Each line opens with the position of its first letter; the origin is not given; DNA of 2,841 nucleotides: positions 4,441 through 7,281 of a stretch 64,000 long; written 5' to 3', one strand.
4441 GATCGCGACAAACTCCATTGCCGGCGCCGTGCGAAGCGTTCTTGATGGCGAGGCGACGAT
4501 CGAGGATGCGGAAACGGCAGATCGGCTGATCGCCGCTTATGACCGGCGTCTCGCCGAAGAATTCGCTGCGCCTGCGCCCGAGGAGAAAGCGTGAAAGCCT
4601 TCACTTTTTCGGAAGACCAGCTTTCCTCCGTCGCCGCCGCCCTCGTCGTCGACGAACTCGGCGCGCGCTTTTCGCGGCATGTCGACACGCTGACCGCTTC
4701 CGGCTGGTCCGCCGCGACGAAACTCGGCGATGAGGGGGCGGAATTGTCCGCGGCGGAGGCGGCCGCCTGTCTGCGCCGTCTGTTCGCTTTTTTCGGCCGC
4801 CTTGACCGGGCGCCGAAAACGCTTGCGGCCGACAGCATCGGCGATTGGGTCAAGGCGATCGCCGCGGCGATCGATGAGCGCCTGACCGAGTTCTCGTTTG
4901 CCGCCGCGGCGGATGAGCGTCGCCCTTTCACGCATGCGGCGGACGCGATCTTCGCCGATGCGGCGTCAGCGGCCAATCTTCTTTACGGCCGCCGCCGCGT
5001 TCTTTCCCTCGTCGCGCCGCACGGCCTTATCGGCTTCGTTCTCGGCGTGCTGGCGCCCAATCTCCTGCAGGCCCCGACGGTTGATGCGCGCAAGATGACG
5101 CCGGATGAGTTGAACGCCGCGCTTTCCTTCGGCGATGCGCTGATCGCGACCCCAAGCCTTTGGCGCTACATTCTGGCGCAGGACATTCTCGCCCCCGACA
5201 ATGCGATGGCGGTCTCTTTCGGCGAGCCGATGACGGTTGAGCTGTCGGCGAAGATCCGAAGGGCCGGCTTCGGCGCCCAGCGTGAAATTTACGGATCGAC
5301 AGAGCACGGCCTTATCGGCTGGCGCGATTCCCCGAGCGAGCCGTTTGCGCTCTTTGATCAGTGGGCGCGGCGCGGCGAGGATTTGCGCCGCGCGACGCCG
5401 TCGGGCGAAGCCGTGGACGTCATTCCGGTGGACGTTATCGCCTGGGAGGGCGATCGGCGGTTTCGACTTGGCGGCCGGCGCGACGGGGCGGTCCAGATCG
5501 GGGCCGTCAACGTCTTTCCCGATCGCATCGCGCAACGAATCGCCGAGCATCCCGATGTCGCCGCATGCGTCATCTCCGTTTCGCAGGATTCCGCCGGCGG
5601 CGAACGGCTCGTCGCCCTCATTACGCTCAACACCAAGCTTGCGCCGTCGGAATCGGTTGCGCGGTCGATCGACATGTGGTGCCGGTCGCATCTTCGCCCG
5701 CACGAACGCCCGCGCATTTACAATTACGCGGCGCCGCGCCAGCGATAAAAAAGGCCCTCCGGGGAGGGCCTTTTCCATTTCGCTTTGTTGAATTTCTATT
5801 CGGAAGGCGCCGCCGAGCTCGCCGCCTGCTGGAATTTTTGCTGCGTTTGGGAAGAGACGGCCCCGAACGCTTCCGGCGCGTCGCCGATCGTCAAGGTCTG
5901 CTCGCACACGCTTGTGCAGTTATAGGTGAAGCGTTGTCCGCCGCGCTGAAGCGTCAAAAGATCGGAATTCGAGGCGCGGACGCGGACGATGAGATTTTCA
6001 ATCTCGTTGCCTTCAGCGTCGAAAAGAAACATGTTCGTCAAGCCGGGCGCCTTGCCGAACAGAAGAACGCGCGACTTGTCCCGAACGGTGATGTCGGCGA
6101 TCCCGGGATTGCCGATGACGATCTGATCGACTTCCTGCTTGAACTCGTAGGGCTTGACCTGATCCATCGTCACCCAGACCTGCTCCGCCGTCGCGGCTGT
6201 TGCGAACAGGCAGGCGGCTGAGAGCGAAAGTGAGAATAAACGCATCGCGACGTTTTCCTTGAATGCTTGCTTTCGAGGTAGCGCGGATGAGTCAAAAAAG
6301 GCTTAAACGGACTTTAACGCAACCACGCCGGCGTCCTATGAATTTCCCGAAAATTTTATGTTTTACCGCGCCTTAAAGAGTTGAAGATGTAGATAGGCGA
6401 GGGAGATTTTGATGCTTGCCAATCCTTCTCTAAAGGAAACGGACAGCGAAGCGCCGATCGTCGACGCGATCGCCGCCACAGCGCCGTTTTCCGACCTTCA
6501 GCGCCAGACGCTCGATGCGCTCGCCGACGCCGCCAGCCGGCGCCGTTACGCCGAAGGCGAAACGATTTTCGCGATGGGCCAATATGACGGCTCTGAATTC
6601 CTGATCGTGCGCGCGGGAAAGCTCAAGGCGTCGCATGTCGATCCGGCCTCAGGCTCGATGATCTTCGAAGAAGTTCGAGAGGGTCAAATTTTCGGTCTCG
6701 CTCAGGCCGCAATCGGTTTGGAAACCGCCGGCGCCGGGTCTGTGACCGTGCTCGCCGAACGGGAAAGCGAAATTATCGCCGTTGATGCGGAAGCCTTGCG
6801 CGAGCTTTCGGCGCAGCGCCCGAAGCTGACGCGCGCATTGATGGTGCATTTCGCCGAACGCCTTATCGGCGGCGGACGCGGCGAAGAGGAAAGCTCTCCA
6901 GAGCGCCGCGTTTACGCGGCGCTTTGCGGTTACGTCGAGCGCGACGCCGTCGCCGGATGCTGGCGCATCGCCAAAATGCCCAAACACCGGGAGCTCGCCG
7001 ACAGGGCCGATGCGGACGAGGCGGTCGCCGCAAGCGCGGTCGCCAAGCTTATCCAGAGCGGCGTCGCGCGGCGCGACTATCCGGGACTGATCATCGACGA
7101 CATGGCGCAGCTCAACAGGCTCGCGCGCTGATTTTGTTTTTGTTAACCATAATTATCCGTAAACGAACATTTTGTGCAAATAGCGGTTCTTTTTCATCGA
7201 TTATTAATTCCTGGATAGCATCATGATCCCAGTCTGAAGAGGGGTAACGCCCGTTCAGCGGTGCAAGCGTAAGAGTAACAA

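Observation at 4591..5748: PYP-type p-coumarate-CoA ligase homolog that looks like a pseudoenzyme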

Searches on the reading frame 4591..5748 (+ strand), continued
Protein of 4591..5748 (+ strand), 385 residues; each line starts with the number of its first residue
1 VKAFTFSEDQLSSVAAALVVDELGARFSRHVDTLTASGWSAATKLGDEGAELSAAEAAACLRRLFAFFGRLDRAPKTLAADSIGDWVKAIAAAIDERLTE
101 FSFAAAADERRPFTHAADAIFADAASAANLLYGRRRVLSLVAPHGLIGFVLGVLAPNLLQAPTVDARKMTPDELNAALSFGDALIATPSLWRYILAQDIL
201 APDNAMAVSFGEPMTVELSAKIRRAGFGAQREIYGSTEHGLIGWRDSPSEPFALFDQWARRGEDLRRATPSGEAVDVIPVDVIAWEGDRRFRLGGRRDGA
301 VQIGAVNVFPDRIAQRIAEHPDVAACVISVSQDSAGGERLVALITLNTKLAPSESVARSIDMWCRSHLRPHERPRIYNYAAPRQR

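Call 58: predict_structure(alignment_id=A5)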
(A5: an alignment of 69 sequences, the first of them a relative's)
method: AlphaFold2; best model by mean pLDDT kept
length: 405 residues; sequences in the alignment: 69
mean_pLDDT: 94.4   pTM: 0.90
mean pLDDT of the five models: 94.4, 93.6, 93.3, 93.3, 93.1
residues with pLDDT >= 90: 354; 70-90: 47; 50-70: 3; < 50: 1
segments of 3 or more residues with pLDDT < 50: none
pLDDT, mean of each block of 10 residues (from residue 1): 79 94 97 92 94 93 97 96 95 97 89 87 95 98 98 97 98 97 94 97 94 94 89 96 96 97 97 94 96 96 96 90 96 98 89 97 98 98 96 91 81
secondary structure, 60 per line:
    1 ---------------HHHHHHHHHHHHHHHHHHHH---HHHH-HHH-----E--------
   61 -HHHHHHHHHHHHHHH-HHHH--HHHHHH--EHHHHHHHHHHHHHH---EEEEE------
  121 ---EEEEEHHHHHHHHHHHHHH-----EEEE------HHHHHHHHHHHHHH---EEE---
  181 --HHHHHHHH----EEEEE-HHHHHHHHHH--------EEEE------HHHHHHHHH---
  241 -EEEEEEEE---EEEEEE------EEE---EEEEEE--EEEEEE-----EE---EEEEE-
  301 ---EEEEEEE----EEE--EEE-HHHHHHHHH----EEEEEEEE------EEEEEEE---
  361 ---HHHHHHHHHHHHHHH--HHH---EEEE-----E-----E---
elements in order: H16-35 H39-42 H62-76 H78-81 H84-89 H93-106 E110-114 E124-128 H129-142 E148-151 H158-171 E175-177 H183-190 E195-199 H201-210 E219-222 H229-237 E242-249 E253-258 E265-267 E271-276 E279-284 E295-299 E304-310 E315-317 E320-322 H324-332 E337-344 E351-357 H364-378 E387-390

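Call 61: fold_search(model_id=the predicted structure, library=pdb)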
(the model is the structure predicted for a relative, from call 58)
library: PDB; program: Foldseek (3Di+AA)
matches with E <= 10: 1508; with E <= 0.001: 540
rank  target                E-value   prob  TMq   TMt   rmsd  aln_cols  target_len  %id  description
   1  4gs5                  1.3e-19  1.00  0.43  0.49  11.6       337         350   21  The crystal structure of acyl-CoA synthetase (AMP-forming)/AMP-acid ligase II-like protein from Dyadobacter fermentans D (released 2012-09-12)
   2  4fut                  1.9e-18  1.00  0.48  0.40  13.3       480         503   18  Crystal structure of ATP bound MatB from Rhodopseudomonas palustris (released 2012-07-25)
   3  4gxq_A                3.9e-18  1.00  0.48  0.40  13.4       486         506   18  Crystal Structure of ATP bound RpMatB-BxBclM chimera B1 (released 2012-10-24)
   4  4rm3_A                6.3e-18  1.00  0.52  0.42   5.6       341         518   19  Crystal structure of a benzoate coenzyme A ligase with 2-Furoic acid (released 2015-09-30)
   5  4gxr                  1.0e-17  1.00  0.48  0.40  13.5       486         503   17  Structure of ATP bound RpMatB-BxBclM chimera B3 (released 2012-10-24)
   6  4fuq_C                1.4e-17  1.00  0.49  0.40  13.8       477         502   17  Crystal structure of apo MatB from Rhodopseudomonas palustris (released 2012-07-25)
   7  6m2o_A                3.8e-17  1.00  0.50  0.41   6.2       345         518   19  Double mutant(H333A/I334A) crystal structure of benzoate coenzyme A ligase (released 2021-01-13)
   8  4fuq_D                6.1e-17  1.00  0.48  0.40  13.9       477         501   17  Crystal structure of apo MatB from Rhodopseudomonas palustris (released 2012-07-25)
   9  4rlf_A                6.5e-17  1.00  0.51  0.42   5.7       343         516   19  Crystal structure of a benzoate coenzyme A ligase with p-Toluic acid and o-Toluic acid (released 2015-09-30)
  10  4fuq_A                7.3e-17  1.00  0.48  0.40  13.8       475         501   17  Crystal structure of apo MatB from Rhodopseudomonas palustris (released 2012-07-25)
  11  3cw9_A                1.2e-16  1.00  0.51  0.43   5.5       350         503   19  4-Chlorobenzoyl-CoA Ligase/Synthetase in the Thioester-forming Conformation, bound to 4-chlorophenacyl-CoA (released 2008-09-02)
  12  5bus_A                1.7e-16  1.00  0.46  0.39  11.7       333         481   16  O-succinylbenzoate Coenzyme A Synthetase (MenE) from Bacillus Subtilis, in complex with AMP (released 2015-08-26)
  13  5x8f_B                1.7e-16  1.00  0.53  0.46  10.2       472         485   14  Ternary complex structure of a double mutant I454RA456K of o-Succinylbenzoate CoA Synthetase (MenE) from Bacillus Subt (released 2017-06-07)
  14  4eat_B                1.9e-16  1.00  0.51  0.41   5.8       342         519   20  Crystal structure of a benzoate coenzyme A ligase (released 2013-03-27)
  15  6sq8_E                2.1e-16  1.00  0.52  0.44  10.4       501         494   17  Structure of amide bond synthetase McbA from Marinactinospora thermotolerans (released 2020-04-22)
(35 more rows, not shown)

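Call 64: search_protein_families(library=pfam, proteins=[L075:2706-3938:+, L075:4064-5524:+, L075:5445-6680:+, L075:7240-8001:+, L075:9240-9914:-, L075:9387-9917:+, L075:9962-11317:+, L075:11474-14041:+], max_evalue=0.00001)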
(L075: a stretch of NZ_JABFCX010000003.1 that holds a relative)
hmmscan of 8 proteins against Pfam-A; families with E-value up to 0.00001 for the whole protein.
L075:2706-3938:+ (410 aa): 1 family
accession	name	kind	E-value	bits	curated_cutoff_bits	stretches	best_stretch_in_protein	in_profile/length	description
PF01551.29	Peptidase_M23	-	4.1e-17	62.6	28.7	1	313-402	5-96/96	Peptidase family M23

L075:4064-5524:+ (486 aa): 5 families
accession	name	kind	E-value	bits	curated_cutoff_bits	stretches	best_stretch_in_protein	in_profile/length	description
PF03572.23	Peptidase_S41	-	1e-55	188.2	24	1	214-379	2-164/165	Peptidase family S41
PF17820.7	PDZ_6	-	6.6e-13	48.6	27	1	132-184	4-54/54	PDZ domain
PF13180.12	PDZ_2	-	2.5e-12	47.3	27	1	110-191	1-76/80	PDZ domain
PF22694.1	CtpB_N-like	-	1.4e-10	41.9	27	1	47-93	34-81/85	Activating protease CtpB N-terminal domain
PF00595.29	PDZ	-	2.1e-08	34.9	23.2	1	108-182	8-80/81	PDZ domain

L075:5445-6680:+ (411 aa): 1 family
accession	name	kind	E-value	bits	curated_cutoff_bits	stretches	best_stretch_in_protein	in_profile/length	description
PF00425.24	Chorismate_bind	-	2.5e-70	237.4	27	1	147-400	5-257/257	chorismate binding enzyme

L075:7240-8001:+ (253 aa): 1 family
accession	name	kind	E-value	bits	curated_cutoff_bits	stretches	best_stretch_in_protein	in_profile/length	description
PF01063.24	Aminotran_4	-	2e-38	133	28.5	1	14-222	1-216/223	Amino-transferase class IV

L075:9240-9914:- (224 aa): 0 families

L075:9387-9917:+ (176 aa): 0 families

L075:9962-11317:+ (451 aa): 2 families
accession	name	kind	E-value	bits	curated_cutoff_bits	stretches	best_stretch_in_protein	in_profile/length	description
PF00883.26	Peptidase_M17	-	5e-95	318.8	25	1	141-421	2-286/310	Cytosol aminopeptidase family, catalytic domain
PF21337.3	Peptidase_M17_N_1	-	5e-11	43.2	27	1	58-122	50-116/118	M17 aminopeptidase, N-terminal domain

L075:11474-14041:+ (855 aa): 5 families
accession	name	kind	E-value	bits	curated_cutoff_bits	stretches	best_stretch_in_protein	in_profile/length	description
PF12860.13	PAS_7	-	2e-25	89.6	27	2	494-609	1-114/115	PAS fold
PF02518.31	HATPase_c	-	7.1e-24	84.8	26.4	1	739-845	1-110/111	Histidine kinase-, DNA gyrase B-, and HSP90-like ATPase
PF00512.31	HisKA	-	4.7e-14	52.6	26.9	1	626-693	2-66/66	His Kinase A (phospho-acceptor) domain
PF08448.16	PAS_4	-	8.1e-14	52.2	23.1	0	494-605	1-108/110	PAS fold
PF13188.13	PAS_8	-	3e-10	40.1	21.8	0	491-539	4-55/65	PAS domain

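Call 67: find_homologous_proteins(query=P0125, max_evalue=1e-30)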
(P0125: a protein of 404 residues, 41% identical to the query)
Query P0125 (404 aa): 174 proteins with E <= 1e-30 among 5352 candidates; the best 120 are listed.
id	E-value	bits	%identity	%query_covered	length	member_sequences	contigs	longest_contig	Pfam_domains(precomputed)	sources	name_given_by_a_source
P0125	3.5e-266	900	100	100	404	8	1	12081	-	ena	-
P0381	4.9e-117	409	49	97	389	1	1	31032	-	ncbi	-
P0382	9.4e-113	395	50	96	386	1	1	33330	-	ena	-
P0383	2.1e-108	381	47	97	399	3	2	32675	-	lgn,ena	-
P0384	1.5e-103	365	46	96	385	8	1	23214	-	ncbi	ncbi:MAG: hypothetical protein AAGH42_08295 [Pseudomonadota bacterium]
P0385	3.1e-103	364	46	96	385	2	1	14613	-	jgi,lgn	-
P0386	4.9e-103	363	47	96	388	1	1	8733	-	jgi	jgi:4-coumarate--CoA ligase (photoactive yellow protein activation family)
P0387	1.4e-102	362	46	96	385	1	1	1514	-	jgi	-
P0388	3.9e-102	360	47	96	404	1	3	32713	-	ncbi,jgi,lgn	-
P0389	1.2e-101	359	45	96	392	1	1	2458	PF00501.35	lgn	-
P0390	3.0e-101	357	44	96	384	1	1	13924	PF00501.35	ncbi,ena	-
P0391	1.2e-100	355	46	96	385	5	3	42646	-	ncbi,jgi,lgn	ncbi:MAG: hypothetical protein AAFR20_07610 [Pseudomonadota bacterium]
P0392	1.0e-99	352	44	97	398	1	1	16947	PF00501.35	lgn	-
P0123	1.5e-99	352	44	96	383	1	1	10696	-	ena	-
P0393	2.2e-99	351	44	88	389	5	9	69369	PF00501.35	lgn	-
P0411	3.8e-96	340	42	96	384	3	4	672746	PF00501.35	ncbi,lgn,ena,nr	ncbi:MAG: hypothetical protein KAH44_30835 [Oricola sp.]|nr:hypothetical protein [Oricola sp.]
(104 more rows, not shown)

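Call 68: find_encoding_contigs(protein=P0125, flank=8000, max_places=2)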
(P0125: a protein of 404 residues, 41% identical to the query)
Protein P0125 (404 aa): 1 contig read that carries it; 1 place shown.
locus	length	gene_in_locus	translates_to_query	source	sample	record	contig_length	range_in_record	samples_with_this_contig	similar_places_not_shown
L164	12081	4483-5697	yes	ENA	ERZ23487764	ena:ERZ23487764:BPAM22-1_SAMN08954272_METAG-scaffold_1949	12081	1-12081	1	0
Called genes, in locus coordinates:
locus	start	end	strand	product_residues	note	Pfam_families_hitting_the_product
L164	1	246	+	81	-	?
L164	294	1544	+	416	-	PF00291:PALP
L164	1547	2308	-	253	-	PF00849:PseudoU_synth_2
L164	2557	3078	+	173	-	-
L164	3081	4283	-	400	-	PF01594:AI-2E_transport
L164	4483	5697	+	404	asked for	-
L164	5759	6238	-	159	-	PF13629:T2SS-T3SS_pil_N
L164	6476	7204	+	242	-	PF00027:cNMP_binding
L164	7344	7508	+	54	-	PF04964:Flp_Fap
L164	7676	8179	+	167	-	PF01478:Peptidase_A24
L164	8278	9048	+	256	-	PF08666:SAF (weak), PF16976:RcpC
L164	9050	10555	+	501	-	PF13629:T2SS-T3SS_pil_N, PF00263:Secretin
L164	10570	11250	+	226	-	PF09476:Pilus_CpaD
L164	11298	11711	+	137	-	-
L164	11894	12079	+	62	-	?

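Call 69: find_encoding_contigs(protein=P0381, flank=8000, max_places=2)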
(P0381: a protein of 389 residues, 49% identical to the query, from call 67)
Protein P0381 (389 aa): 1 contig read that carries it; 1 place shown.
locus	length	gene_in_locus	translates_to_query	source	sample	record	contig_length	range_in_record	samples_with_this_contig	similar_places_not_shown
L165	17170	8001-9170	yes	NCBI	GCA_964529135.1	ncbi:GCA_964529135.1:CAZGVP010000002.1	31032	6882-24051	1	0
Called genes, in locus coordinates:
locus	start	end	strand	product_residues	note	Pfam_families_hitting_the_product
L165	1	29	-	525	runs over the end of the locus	PF03109:ABC1, PF01163:RIO1 (faint), PF01636:APH (weak), PF27536:UbiB_helical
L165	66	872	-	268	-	PF01209:Ubie_methyltran, PF13649:Methyltransf_25, PF08241:Methyltransf_11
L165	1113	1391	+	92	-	PF00216:Bac_DNA_binding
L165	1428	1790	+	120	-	PF06305:LapA_dom (weak)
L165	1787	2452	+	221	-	PF00697:PRAI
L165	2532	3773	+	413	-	PF00291:PALP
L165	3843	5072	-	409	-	PF01594:AI-2E_transport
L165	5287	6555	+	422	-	PF04715:, PF00425:Chorismate_bind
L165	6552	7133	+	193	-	PF00117:GATase, PF07722:Peptidase_C26 (faint)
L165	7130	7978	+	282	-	PF01063:Aminotran_4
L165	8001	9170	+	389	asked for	-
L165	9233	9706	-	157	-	PF13629:T2SS-T3SS_pil_N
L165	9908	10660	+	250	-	PF00027:cNMP_binding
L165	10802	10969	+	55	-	PF04964:Flp_Fap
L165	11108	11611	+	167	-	PF01478:Peptidase_A24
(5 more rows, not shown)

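Call 70: find_encoding_contigs(protein=P0411, flank=8000, max_places=2)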
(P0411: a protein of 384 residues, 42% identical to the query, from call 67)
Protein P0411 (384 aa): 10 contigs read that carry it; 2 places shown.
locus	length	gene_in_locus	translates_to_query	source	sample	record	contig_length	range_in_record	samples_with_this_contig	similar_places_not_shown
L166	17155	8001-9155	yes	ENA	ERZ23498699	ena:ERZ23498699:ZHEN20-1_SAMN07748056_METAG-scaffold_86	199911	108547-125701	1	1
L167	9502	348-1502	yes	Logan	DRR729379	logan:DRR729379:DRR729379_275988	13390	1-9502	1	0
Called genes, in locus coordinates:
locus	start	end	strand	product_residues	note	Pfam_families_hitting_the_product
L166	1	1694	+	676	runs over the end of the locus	PF23914:TPR_CcmH_CycH (weak), PF13432:TPR_16 (weak), PF00515:TPR_1 (weak), PF07719:TPR_2 (weak), PF23914:TPR_CcmH_CycH, PF14559:TPR_19, PF00685:Sulfotransfer_1, PF13469:Sulfotransfer_3, +10 more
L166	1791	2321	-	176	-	PF02627:CMD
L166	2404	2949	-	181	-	PF00578:AhpC-TSA, PF08534:Redoxin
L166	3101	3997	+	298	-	PF00126:HTH_1, PF03466:LysR_substrate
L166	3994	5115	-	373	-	PF01594:AI-2E_transport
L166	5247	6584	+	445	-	PF04715:, PF00425:Chorismate_bind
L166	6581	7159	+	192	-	PF00117:GATase, PF07722:Peptidase_C26 (weak)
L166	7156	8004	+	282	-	PF01063:Aminotran_4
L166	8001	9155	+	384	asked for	PF00501:AMP-binding (weak)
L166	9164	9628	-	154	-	PF13629:T2SS-T3SS_pil_N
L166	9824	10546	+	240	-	PF13545:HTH_Crp_2 (faint), PF00027:cNMP_binding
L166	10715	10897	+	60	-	PF04964:Flp_Fap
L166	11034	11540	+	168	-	PF01478:Peptidase_A24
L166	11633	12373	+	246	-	PF08666:SAF (weak), PF16976:RcpC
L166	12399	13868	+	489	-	PF13629:T2SS-T3SS_pil_N, PF04972:BON, PF00263:Secretin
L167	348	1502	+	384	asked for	PF00501:AMP-binding (weak)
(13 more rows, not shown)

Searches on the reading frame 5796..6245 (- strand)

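Call 5: search_protein_families(library=ncbifam, proteins=[window:5796-6245:-], max_evalue=0.001)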
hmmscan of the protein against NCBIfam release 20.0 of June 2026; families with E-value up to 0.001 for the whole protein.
window:5796-6245:- (149 aa): 0 families

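Call 6: search_protein_families(library=pfam, proteins=[window:5796-6245:-], max_evalue=0.001)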
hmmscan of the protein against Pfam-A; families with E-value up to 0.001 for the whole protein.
window:5796-6245:- (149 aa): 1 family
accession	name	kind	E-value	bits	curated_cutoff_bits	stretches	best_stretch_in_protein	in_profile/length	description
PF13629.12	T2SS-T3SS_pil_N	-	7.5e-20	70.9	23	1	20-89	2-71/72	Pilus formation protein N terminal region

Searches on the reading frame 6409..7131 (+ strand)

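Call 5: search_protein_families(library=ncbifam, proteins=[window:6409-7131:+], max_evalue=0.001)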
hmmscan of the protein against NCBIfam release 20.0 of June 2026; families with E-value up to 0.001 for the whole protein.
window:6409-7131:+ (240 aa): 2 families
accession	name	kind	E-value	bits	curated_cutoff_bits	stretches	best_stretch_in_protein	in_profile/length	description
NF041163.2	encap_f2b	equivalog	2.2e-08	33.6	400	1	19-145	71-194/450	family 2B encapsulin nanocompartment shell protein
NF008732.0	PRK11753.1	equivalog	6.8e-07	29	266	1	31-153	12-130/214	cAMP-activated global transcriptional regulator CRP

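Call 6: search_protein_families(library=pfam, proteins=[window:6409-7131:+], max_evalue=0.001)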
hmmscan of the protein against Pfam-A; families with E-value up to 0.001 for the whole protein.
window:6409-7131:+ (240 aa): 1 family
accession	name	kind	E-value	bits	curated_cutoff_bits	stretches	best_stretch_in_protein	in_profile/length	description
PF00027.35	cNMP_binding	-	1e-10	41.9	27.5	1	44-136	1-88/89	Cyclic nucleotide-binding domain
